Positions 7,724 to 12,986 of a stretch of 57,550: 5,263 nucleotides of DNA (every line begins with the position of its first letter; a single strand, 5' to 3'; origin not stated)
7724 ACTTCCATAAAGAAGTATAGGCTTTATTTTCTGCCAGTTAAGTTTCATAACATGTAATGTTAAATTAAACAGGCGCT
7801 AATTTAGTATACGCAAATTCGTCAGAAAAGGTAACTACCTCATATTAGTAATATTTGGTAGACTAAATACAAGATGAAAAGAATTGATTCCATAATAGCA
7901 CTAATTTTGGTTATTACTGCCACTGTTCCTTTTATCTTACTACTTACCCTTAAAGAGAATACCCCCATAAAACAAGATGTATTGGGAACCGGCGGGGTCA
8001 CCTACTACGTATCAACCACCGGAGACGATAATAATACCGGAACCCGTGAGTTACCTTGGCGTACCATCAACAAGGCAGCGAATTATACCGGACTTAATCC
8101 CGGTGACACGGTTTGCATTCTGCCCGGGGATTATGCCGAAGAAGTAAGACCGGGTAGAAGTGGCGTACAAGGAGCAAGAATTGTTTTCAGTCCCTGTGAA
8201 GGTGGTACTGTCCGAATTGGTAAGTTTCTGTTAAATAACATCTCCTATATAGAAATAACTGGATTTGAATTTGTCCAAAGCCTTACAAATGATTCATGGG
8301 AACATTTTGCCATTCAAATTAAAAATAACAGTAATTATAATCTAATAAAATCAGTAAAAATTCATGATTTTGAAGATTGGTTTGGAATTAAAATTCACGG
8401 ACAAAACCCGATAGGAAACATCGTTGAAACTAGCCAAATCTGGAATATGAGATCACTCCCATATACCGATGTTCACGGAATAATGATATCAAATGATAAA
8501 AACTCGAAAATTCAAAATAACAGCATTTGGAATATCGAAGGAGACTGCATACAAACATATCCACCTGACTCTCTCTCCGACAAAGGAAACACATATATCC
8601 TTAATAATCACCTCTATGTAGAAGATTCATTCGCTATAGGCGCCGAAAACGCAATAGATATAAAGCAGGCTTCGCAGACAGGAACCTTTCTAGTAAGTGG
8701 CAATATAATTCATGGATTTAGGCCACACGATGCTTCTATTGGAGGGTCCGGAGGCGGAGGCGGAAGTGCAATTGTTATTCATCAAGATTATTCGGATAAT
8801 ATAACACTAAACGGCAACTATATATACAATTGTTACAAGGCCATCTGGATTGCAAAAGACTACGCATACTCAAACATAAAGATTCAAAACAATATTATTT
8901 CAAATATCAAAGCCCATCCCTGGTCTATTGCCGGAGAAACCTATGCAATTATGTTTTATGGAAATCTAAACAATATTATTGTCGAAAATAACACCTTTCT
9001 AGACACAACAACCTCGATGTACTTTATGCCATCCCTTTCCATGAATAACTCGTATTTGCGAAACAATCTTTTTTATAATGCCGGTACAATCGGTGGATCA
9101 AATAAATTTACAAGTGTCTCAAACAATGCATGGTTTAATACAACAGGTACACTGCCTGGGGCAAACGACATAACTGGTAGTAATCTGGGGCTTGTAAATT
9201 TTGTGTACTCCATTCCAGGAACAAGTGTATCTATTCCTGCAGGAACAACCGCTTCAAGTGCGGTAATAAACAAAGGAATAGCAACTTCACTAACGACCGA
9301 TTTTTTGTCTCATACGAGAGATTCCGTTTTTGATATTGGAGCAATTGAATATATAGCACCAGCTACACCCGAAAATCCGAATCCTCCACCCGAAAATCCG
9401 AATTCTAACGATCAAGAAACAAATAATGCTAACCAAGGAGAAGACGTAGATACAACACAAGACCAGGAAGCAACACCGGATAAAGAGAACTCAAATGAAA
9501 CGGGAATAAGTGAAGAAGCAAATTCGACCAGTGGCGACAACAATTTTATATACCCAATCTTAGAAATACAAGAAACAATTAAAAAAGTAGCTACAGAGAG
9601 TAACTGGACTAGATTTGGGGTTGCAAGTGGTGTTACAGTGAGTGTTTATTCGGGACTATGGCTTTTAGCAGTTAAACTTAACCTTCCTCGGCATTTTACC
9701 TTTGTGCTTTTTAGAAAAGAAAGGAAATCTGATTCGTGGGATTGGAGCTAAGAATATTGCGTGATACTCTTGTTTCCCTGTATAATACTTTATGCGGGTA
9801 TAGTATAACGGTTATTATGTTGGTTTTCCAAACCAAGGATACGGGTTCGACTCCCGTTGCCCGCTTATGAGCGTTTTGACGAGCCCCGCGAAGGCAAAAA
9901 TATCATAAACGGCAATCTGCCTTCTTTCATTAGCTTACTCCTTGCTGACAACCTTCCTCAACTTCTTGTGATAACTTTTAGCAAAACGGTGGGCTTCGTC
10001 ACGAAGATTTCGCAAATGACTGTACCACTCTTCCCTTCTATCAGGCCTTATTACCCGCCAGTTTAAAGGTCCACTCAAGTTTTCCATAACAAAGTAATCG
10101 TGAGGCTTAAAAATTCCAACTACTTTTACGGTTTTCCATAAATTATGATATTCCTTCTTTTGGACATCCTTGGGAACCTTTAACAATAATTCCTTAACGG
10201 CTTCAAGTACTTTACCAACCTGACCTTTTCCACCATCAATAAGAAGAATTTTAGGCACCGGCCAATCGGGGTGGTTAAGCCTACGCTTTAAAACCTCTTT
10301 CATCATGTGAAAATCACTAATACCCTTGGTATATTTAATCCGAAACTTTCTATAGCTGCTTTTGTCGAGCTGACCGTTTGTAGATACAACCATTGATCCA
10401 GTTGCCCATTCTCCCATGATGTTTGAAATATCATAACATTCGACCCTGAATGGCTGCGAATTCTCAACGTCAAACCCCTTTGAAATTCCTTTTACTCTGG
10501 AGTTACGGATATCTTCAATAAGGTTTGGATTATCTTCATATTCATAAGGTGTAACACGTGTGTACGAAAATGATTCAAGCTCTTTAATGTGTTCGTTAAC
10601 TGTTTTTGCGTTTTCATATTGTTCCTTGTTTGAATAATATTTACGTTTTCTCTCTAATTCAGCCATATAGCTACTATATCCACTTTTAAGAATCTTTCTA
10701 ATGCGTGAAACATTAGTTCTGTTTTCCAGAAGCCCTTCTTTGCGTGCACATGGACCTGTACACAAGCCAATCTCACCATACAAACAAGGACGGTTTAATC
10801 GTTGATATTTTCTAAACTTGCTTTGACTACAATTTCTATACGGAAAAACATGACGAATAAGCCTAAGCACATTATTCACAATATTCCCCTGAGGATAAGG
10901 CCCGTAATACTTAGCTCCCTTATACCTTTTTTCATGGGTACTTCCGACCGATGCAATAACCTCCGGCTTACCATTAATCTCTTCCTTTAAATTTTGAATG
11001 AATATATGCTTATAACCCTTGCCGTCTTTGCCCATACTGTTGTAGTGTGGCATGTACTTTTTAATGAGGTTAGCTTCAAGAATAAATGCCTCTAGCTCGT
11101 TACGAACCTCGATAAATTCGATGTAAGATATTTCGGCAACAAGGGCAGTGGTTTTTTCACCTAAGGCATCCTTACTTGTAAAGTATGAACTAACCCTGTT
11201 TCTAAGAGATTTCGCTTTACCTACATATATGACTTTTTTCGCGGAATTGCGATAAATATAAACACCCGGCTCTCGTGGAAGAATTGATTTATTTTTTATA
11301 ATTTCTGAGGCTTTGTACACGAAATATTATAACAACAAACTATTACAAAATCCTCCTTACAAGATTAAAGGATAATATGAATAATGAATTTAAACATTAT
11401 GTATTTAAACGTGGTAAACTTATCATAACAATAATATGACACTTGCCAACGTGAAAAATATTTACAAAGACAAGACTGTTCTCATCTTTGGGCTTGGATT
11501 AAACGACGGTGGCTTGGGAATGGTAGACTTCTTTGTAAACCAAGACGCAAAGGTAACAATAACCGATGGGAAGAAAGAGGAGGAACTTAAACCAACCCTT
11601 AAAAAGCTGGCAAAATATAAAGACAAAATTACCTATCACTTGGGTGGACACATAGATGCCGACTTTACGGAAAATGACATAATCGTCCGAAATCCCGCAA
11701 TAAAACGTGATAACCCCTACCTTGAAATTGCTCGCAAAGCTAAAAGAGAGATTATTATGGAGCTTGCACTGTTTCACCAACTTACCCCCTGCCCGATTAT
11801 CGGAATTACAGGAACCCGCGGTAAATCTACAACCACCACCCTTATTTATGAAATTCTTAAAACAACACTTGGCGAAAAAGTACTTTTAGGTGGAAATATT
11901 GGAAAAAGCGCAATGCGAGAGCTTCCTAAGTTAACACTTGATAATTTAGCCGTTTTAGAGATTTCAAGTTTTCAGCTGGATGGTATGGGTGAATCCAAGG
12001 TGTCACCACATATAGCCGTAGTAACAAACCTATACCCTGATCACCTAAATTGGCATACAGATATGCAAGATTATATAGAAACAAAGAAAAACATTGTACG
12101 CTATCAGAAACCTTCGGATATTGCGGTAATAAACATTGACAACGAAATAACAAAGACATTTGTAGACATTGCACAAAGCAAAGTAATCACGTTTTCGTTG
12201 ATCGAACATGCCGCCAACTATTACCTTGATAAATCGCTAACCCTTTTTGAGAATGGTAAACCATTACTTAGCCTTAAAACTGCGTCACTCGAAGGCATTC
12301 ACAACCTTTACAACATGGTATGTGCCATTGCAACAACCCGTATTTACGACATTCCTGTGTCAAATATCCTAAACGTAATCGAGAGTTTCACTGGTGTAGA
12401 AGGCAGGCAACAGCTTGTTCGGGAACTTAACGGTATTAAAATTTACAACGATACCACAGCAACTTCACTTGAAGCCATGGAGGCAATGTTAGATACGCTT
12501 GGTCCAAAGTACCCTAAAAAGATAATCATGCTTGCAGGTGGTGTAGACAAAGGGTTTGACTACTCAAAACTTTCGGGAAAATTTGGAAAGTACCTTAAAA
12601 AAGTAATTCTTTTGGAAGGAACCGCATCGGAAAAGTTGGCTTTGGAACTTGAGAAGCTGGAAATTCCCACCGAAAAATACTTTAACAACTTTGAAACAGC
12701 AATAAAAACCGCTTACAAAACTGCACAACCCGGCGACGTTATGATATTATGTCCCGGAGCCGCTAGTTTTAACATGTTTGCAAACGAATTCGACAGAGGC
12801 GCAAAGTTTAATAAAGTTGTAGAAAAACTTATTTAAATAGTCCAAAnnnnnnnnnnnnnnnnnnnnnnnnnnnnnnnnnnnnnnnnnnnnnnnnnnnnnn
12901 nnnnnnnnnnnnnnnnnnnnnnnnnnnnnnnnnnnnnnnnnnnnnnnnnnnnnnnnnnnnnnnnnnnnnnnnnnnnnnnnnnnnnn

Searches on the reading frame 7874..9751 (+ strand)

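Call 58: search_protein_families(library=pfam, proteins=[window:7874-9751:+], max_evalue=0.00001)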
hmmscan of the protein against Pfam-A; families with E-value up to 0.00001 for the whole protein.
window:7874-9751:+ (625 aa): 1 family
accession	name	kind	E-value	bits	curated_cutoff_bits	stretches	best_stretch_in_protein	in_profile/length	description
PF13229.12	Beta_helix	-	4.7e-09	36.5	25.9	0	297-417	46-156/158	Right handed beta helix region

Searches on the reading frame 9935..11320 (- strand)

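Call 58: search_protein_families(library=pfam, proteins=[window:9935-11320:-], max_evalue=0.00001)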
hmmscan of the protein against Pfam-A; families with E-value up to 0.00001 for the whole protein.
window:9935-11320:- (461 aa): 2 families
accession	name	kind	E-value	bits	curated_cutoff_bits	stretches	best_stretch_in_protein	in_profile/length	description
PF08459.17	UvrC_RNaseH_dom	-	2e-34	119.2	22.3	1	288-447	8-158/159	UvrC RNAse H endonuclease domain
PF01541.30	GIY-YIG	-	2.2e-09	37.9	22.6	1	18-94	2-78/78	GIY-YIG catalytic domain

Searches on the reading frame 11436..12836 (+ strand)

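Call 58: search_protein_families(library=pfam, proteins=[window:11436-12836:+], max_evalue=0.00001)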
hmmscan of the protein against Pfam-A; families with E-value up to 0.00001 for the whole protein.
window:11436-12836:+ (466 aa): 3 families
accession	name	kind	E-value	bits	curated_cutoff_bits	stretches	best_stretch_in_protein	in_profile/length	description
PF08245.18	Mur_ligase_M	-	2.5e-31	109.7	24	1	124-300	1-199/200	Mur ligase middle domain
PF02875.26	Mur_ligase_C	-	4.3e-16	60.3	28.4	1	323-440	1-125/127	Mur ligase, glutamate ligase domain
PF21799.2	MurD-like_N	-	8.3e-11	42.5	27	1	13-107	1-87/88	Mur ligase MurD-like, N-terminal domain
